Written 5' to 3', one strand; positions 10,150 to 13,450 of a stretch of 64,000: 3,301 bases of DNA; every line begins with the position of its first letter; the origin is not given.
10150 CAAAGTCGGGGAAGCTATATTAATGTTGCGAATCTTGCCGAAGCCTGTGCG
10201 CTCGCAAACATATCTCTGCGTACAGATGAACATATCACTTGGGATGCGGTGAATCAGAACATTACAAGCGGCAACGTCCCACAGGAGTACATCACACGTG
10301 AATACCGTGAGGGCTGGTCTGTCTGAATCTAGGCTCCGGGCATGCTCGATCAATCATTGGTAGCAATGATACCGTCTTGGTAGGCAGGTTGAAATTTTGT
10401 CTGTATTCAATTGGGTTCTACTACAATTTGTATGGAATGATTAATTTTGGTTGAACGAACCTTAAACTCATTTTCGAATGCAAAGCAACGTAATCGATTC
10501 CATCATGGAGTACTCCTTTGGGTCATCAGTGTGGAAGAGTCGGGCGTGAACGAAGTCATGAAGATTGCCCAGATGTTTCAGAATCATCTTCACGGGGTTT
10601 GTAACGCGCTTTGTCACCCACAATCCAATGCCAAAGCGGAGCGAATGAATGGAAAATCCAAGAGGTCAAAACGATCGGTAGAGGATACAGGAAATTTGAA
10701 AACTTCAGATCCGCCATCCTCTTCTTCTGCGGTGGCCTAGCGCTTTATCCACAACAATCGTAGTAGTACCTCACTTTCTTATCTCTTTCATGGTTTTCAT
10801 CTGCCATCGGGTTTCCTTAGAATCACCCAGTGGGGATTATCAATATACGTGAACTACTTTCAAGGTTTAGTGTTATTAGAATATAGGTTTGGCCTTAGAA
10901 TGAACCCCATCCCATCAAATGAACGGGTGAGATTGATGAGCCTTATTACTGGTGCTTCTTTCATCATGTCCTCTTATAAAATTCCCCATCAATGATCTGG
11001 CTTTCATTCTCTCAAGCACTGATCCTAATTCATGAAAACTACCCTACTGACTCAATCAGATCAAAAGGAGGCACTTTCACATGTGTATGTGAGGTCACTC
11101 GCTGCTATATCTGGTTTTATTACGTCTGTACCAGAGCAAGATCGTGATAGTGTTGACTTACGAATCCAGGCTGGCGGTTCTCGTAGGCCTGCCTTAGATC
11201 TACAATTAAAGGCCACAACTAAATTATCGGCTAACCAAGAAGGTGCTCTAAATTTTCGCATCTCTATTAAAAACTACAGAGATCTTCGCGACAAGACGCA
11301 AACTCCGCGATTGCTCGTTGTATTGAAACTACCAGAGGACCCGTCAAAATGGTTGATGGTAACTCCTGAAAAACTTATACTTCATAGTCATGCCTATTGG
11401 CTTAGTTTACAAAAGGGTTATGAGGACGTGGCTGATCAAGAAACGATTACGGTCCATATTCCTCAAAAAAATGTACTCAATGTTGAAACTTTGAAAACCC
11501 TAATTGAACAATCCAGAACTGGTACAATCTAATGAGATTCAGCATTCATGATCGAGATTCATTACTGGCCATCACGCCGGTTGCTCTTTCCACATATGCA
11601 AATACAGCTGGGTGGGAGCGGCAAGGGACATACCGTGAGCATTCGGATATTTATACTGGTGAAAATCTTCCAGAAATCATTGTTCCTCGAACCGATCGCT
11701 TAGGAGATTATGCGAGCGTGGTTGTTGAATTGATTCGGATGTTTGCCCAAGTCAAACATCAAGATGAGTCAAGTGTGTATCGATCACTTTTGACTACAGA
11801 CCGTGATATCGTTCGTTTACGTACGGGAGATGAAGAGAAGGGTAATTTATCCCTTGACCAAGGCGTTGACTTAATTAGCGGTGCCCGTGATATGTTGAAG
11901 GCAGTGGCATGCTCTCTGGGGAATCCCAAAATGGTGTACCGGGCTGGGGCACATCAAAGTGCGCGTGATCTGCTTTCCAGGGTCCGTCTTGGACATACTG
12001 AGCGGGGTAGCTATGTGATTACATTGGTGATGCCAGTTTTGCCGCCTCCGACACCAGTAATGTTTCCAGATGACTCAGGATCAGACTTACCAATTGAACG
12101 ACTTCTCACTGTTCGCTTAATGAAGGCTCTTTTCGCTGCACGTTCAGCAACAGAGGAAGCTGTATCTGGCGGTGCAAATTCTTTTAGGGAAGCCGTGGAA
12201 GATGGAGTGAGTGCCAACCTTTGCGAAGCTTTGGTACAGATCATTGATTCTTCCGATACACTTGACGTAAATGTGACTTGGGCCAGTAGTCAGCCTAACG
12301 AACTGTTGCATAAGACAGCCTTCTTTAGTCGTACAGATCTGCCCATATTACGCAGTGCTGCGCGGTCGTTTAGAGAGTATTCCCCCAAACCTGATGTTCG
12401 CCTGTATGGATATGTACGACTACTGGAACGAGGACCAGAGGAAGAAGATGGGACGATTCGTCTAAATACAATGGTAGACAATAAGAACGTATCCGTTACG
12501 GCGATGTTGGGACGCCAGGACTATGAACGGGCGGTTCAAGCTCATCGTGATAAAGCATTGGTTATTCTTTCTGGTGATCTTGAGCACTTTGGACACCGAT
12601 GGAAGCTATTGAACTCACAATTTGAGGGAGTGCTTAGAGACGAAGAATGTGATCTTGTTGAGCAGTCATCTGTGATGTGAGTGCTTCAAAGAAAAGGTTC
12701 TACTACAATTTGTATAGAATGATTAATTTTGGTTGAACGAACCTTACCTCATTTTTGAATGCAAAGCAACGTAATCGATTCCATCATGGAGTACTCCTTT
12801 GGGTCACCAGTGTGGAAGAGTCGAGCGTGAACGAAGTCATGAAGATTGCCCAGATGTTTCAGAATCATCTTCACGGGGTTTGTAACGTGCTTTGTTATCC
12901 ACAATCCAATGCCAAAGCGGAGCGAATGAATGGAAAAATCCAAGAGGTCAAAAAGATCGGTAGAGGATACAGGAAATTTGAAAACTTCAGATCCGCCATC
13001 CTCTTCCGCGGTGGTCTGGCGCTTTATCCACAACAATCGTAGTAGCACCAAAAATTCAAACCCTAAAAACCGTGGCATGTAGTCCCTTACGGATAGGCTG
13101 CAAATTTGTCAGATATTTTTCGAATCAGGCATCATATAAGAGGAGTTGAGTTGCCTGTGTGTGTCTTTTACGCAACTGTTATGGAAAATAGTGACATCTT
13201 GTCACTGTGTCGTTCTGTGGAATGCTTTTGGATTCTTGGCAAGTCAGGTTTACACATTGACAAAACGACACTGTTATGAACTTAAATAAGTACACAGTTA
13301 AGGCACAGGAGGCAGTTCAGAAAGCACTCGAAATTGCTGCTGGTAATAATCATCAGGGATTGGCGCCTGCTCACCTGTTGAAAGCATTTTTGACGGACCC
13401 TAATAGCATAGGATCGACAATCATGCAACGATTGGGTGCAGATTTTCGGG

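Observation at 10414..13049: Two-gene cassette (DUF4365-like nuclease-fold protein plus 382-aa unknown) bracketed by direct repeats of an ISL3 transposase 3' fragment: candidate mobile defence/addiction module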

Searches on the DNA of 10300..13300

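Call 88: search_rna_families(source=window, start=10300, end=13300, threshold=evalue, max_evalue=1)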
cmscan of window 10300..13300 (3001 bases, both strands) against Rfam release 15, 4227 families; matches with E-value up to 1: 2.
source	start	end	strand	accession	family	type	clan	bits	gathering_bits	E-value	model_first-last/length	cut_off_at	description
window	10703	10727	-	RF01139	sR2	Gene; snRNA; snoRNA; CD-box;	-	19.6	42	0.26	33-57/57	no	Small nucleolar RNA sR2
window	12574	12664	+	RF02089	CLRN1-AS1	Gene; lncRNA;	-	15.5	48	0.88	1-79/79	no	CLRN1 antisense RNA 1 conserved region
